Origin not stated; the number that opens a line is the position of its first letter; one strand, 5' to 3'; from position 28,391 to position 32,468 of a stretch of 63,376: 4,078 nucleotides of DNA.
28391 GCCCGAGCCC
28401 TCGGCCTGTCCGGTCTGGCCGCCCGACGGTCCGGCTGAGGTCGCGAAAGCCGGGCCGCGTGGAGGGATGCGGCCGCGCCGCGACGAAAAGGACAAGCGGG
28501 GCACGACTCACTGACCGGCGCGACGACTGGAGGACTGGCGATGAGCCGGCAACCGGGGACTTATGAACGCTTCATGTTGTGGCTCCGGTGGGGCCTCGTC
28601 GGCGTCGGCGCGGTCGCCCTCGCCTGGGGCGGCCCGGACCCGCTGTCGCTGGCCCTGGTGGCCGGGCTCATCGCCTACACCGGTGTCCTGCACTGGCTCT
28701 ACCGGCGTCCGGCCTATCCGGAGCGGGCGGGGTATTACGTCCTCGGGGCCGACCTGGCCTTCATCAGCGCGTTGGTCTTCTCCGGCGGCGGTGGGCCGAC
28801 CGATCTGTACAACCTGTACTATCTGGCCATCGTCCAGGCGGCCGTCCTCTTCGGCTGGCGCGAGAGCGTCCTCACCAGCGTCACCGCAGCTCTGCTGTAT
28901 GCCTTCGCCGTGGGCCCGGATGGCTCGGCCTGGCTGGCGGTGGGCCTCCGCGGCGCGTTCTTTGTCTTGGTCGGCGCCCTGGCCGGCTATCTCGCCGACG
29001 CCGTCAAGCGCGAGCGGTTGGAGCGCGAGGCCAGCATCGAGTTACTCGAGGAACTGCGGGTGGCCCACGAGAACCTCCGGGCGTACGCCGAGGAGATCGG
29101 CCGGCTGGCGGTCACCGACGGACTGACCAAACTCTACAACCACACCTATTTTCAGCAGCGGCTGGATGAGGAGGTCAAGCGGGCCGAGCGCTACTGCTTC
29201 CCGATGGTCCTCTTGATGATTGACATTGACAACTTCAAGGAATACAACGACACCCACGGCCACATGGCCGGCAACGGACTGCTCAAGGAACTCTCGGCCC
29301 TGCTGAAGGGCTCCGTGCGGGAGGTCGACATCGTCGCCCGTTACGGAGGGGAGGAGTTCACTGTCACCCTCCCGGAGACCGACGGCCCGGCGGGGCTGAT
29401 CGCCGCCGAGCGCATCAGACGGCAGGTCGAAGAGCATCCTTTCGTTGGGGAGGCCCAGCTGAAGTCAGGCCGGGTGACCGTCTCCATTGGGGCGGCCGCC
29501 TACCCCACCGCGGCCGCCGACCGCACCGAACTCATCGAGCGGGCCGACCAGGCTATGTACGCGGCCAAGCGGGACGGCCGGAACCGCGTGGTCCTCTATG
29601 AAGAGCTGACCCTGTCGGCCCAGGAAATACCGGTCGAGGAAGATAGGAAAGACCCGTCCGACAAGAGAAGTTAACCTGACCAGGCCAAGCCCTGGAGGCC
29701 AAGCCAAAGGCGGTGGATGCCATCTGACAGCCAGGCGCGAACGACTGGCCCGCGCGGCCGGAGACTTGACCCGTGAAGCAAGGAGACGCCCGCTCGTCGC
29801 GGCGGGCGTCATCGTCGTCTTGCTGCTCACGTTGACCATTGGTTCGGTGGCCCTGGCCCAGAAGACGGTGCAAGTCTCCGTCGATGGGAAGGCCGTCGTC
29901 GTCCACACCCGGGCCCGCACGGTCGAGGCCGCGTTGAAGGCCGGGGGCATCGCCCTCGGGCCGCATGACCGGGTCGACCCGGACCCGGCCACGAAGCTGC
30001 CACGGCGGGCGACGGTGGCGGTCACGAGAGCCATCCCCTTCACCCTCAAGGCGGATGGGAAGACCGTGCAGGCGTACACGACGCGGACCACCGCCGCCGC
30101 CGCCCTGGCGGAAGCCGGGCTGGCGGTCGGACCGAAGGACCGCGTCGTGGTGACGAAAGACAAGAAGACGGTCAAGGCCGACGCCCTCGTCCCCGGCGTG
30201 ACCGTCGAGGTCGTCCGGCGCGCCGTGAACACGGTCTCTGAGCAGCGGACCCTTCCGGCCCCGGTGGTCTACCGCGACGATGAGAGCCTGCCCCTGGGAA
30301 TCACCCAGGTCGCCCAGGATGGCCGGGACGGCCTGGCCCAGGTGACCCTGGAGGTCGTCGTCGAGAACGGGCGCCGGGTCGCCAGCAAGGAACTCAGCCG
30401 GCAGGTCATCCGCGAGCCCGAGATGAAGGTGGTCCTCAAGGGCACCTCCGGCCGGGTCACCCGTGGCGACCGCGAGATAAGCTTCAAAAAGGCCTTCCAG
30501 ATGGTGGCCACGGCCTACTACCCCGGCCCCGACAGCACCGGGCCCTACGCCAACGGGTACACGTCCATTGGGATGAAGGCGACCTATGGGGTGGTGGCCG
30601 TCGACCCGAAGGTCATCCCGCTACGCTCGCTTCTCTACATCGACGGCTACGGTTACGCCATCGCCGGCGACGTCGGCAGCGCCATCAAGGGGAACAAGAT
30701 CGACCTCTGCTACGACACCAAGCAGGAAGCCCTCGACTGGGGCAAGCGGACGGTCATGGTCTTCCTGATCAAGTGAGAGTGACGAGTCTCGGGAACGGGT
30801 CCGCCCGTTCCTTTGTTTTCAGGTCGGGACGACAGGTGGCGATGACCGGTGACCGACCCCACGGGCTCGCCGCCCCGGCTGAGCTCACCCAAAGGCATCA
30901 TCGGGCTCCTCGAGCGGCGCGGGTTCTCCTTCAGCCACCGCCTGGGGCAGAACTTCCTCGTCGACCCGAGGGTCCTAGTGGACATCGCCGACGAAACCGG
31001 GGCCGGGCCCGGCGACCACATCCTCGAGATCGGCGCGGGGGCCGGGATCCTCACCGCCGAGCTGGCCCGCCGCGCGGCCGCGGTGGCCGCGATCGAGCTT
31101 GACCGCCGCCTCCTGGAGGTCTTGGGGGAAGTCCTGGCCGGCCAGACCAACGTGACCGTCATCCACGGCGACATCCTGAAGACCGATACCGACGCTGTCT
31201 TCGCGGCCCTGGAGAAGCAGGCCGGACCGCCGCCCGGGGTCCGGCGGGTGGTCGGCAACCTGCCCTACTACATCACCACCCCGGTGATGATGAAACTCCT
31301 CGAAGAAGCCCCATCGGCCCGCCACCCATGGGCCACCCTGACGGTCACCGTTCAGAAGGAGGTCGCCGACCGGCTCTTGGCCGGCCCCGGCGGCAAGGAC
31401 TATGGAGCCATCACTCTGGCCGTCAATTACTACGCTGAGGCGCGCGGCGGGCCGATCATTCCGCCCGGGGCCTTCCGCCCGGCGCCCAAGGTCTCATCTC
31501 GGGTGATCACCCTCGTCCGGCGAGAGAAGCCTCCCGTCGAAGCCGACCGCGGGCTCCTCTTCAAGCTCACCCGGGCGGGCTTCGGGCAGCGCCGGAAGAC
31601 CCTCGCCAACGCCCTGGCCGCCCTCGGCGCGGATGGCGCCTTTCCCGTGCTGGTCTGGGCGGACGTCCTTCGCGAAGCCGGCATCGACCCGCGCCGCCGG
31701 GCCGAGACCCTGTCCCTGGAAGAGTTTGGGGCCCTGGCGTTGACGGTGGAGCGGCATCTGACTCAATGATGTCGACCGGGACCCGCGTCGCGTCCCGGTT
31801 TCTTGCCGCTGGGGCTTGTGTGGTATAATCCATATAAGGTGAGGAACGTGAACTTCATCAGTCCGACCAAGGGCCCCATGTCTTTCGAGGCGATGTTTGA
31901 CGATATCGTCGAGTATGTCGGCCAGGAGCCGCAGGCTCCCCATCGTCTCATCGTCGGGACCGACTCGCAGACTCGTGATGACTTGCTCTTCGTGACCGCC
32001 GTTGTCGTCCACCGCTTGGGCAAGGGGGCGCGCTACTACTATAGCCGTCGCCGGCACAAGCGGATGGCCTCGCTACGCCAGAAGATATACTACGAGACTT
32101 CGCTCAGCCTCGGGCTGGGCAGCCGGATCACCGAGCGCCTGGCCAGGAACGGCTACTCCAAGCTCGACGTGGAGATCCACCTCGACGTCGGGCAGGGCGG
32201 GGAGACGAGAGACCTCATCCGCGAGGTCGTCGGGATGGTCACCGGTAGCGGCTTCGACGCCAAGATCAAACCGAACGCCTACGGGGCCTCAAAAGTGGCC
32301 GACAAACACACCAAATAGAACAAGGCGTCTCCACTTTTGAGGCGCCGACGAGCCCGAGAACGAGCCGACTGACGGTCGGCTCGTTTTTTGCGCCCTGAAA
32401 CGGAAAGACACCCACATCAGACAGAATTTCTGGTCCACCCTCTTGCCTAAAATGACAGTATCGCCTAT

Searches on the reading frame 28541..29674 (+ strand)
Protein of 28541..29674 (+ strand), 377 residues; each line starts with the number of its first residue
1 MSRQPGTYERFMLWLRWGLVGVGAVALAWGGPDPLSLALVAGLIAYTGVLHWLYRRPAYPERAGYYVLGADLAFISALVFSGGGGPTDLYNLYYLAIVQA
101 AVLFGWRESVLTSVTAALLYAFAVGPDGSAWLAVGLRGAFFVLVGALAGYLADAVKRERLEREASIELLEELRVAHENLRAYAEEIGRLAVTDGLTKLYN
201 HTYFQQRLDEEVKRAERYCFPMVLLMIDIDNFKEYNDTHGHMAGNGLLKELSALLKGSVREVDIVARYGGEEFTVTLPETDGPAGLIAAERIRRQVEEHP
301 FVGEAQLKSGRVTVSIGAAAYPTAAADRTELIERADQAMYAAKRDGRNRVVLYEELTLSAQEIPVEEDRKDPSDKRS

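Call 34: search_protein_families(library=pfam, proteins=[window:28541-29674:+], max_evalue=0.001)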
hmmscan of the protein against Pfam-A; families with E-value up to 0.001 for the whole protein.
window:28541-29674:+ (377 aa): 2 families
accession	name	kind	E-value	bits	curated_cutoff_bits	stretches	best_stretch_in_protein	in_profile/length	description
PF00990.26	GGDEF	-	2.7e-47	161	23.8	1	190-349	1-161/161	Diguanylate cyclase, GGDEF domain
PF13493.11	DUF4118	-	0.00044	20.4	28.4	1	73-162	11-104/107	Domain of unknown function (DUF4118)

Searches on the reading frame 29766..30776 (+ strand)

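Call 34: search_protein_families(library=pfam, proteins=[window:29766-30776:+], max_evalue=0.001)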
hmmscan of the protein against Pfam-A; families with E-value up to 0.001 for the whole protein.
window:29766-30776:+ (336 aa): 3 families
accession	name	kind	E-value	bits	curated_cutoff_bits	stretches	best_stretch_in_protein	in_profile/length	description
PF03990.20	DUF348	-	3.2e-24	84.8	24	2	35-74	1-40/41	G5-linked-Ubiquitin-like domain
PF07501.17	G5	-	4.4e-18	65.7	23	1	155-227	2-74/75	G5 domain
PF06725.17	3D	-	5.2e-18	65.5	23.8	1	276-335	2-71/72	3D domain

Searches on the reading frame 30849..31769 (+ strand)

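Call 34: search_protein_families(library=pfam, proteins=[window:30849-31769:+], max_evalue=0.001)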
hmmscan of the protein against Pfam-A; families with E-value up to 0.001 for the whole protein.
window:30849-31769:+ (306 aa): 3 families
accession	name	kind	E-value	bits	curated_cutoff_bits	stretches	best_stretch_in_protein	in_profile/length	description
PF00398.26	RrnaAD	-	1.6e-51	175.4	24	1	26-292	2-259/263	Ribosomal RNA adenine dimethylase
PF13649.12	Methyltransf_25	-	3e-06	28.3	27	1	58-114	1-60/97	Methyltransferase domain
PF08241.18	Methyltransf_11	-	0.00036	21.6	21.2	1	59-112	1-54/95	Methyltransferase domain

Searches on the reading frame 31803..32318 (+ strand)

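Call 34: search_protein_families(library=pfam, proteins=[window:31803-32318:+], max_evalue=0.001)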
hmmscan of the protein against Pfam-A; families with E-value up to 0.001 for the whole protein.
window:31803-32318:+ (171 aa): 1 family
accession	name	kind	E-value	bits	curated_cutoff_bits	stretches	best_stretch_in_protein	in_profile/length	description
PF04308.18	RNaseH_like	-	7.9e-56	188.5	25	1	31-171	2-145/145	Ribonuclease H-like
